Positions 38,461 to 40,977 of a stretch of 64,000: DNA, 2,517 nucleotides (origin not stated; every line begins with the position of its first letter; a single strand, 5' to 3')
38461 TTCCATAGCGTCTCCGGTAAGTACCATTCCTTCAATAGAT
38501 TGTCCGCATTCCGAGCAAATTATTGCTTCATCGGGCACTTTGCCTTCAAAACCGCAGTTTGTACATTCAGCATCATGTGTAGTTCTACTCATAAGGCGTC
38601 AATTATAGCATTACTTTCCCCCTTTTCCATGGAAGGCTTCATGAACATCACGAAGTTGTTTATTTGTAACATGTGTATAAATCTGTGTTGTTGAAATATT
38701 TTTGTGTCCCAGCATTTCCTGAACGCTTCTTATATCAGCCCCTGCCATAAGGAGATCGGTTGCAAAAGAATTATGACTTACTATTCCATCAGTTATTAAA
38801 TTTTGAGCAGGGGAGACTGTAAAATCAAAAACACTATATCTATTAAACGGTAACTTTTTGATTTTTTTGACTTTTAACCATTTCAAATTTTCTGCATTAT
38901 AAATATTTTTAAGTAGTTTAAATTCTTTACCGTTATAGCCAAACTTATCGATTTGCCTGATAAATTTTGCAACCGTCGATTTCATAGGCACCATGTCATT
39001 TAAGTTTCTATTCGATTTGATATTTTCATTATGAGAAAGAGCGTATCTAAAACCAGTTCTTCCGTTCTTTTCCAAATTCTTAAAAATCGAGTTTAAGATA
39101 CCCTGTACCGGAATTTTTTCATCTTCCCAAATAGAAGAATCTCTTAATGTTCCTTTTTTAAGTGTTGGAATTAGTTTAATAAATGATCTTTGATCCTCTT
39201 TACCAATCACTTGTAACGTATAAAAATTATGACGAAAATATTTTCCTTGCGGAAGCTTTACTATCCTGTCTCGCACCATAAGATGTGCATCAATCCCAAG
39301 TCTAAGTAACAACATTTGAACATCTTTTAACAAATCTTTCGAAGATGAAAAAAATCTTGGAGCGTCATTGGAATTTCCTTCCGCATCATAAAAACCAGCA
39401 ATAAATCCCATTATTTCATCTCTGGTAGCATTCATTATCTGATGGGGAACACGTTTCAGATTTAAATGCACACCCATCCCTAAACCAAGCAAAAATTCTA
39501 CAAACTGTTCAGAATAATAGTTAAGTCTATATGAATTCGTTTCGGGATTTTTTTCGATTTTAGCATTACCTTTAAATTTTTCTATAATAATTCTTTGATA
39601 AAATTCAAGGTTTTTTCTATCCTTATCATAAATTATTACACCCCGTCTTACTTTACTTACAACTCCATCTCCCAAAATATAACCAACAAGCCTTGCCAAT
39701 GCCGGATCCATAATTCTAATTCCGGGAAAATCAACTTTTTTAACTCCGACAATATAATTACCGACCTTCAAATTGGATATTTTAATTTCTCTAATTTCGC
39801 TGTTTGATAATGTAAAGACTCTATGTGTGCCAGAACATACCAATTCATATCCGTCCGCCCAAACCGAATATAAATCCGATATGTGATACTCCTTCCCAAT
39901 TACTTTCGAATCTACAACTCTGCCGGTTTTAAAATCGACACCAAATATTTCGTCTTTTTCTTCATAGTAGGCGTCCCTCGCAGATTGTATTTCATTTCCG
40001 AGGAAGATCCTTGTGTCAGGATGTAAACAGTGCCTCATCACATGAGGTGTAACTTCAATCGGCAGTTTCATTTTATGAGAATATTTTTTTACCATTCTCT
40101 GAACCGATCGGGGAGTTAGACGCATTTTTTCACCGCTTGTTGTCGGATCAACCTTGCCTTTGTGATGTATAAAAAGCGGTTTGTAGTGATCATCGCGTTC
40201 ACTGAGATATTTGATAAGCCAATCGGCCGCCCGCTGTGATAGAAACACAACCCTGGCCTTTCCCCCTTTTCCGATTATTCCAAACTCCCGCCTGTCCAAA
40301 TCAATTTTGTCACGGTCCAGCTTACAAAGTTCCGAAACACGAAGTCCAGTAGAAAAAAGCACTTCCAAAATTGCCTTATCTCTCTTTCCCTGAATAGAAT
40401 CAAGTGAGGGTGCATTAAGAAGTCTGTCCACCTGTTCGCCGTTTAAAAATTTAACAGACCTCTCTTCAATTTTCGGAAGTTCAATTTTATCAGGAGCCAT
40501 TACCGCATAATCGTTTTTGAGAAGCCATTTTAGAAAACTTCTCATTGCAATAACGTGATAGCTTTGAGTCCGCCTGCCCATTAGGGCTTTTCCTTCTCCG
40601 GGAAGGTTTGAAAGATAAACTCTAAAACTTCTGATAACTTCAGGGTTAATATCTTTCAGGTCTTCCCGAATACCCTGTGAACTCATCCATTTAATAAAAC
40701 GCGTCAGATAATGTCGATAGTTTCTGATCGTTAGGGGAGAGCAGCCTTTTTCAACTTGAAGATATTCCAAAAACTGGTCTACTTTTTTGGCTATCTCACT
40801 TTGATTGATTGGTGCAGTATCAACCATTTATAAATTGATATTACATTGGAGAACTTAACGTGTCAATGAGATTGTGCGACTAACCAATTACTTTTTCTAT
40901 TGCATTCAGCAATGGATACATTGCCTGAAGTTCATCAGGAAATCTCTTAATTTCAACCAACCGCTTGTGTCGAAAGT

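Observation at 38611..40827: Intein with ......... endonuclease inserted in the catalytic HxxRH|SFAT box of an XerC/XerD-family tyrosine recombinase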

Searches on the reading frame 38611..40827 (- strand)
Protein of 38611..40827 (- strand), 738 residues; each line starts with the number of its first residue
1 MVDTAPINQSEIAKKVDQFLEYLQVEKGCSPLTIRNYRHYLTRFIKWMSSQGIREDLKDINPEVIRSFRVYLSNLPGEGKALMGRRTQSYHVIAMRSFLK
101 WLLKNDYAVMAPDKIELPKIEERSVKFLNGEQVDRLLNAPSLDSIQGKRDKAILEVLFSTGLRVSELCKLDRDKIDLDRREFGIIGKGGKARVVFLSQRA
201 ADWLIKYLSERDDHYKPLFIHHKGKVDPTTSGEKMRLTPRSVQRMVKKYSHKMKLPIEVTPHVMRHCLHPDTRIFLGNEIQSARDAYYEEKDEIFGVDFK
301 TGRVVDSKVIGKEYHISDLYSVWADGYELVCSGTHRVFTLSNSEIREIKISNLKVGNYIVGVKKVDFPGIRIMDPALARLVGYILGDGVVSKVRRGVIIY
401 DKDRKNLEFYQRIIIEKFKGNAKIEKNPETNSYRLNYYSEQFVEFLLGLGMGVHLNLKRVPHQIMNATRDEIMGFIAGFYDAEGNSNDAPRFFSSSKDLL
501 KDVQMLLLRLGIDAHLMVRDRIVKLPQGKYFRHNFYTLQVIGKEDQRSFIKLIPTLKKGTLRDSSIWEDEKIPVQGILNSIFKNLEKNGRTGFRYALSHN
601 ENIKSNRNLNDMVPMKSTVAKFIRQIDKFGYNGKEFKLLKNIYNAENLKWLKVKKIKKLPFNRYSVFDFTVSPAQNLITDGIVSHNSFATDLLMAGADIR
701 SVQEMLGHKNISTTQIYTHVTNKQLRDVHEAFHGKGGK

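Call 4: search_protein_families(library=pfam, proteins=[window:38611-40827:-], max_evalue=0.1)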
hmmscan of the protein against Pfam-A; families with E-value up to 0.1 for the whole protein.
window:38611-40827:- (738 aa): 8 families
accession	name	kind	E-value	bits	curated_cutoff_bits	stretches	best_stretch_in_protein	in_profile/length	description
PF00589.27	Phage_integrase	-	7.3e-38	130.5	27.1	2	126-267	1-135/172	Phage integrase family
PF14528.11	LAGLIDADG_3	-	1.7e-18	67.1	22.5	2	471-553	2-81/82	LAGLIDADG-like domain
PF02899.23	Phage_int_SAM_1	-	1.8e-14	54.2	22.3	1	16-104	1-81/83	Phage integrase, N-terminal SAM-like domain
PF14890.11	Intein_splicing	-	6.3e-14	52.5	35.8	1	279-686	7-155/155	Intein splicing domain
PF13495.12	Phage_int_SAM_4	-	2e-07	31.8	27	1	17-107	3-83/85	Phage integrase, N-terminal SAM-like domain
PF13102.12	Phage_int_SAM_5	-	0.00014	22.6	22.3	1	26-109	13-89/98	Phage integrase SAM-like domain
PF21400.3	Ndc10_N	-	0.014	16.1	23.8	1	29-61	11-42/119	Ndc10 N-terminal domain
PF03339.19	Pox_L3_FP4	-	0.023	14.2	25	1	96-142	212-255/316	Poxvirus L3/FP4 protein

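Call 5: search_protein_families(library=ncbifam, proteins=[window:38611-40827:-], max_evalue=0.1)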
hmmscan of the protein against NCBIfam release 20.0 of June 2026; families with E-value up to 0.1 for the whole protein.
window:38611-40827:- (738 aa): 19 families
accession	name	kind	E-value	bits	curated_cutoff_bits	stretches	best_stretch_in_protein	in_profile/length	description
TIGR02225.1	recomb_XerD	equivalog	3.3e-71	240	329.6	2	17-267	1-241/290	site-specific tyrosine recombinase XerD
TIGR02224.1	recomb_XerC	equivalog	2.6e-70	237.2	335.15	2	18-267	2-244/295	tyrosine recombinase XerC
NF001399.0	PRK00283.1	subfamily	1.5e-67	228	279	2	12-267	5-250/300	tyrosine recombinase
NF040815.2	recomb_XerA_Arch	equivalog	3e-63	213.8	220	2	17-267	1-221/263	site-specific tyrosine recombinase/integron integrase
NF002331.0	PRK01287.1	subfamily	4.4e-52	177.3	371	2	11-268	25-280/365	site-specific tyrosine recombinase XerC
NF003462.0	PRK05084.1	equivalog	1.5e-34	119.3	267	3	148-268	195-312/360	tyrosine recombinase XerS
TIGR02249.1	integrase_gron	subfamily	1.8e-29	103.1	265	3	686-728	266-308/315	integron integrase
NF005852.0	PRK07773.1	equivalog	5.9e-17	61.2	780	2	267-554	398-695/886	replicative DNA helicase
NF011946.0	PRK15417.1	equivalog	4.9e-14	52.3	435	2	685-722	280-317/337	integron integrase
NF011491.0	PRK14898.1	equivalog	1.6e-12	46.3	783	1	365-691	233-548/860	DNA-directed RNA polymerase subunit A''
NF006207.0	PRK08332.1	equivalog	3.3e-11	41.2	2400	1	325-516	955-1143/1684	vitamin B12-dependent ribonucleotide reductase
NF007370.0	PRK09870.1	subfamily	1.1e-08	34.9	221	1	122-267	7-146/200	tyrosine-type DNA invertase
NF007371.0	PRK09871.1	subfamily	1.5e-06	27.9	222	2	126-181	5-59/198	tyrosine-type DNA invertase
NF038136.1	rSAM_Rv_intein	exception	5.3e-05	22.3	700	0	262-339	71-150/574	intein-containing Rv2578c family radical SAM protein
NF038162.1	RtcB_rel_intein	exception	0.00016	19.8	1150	1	375-687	238-579/961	intein-containing RtcB family protein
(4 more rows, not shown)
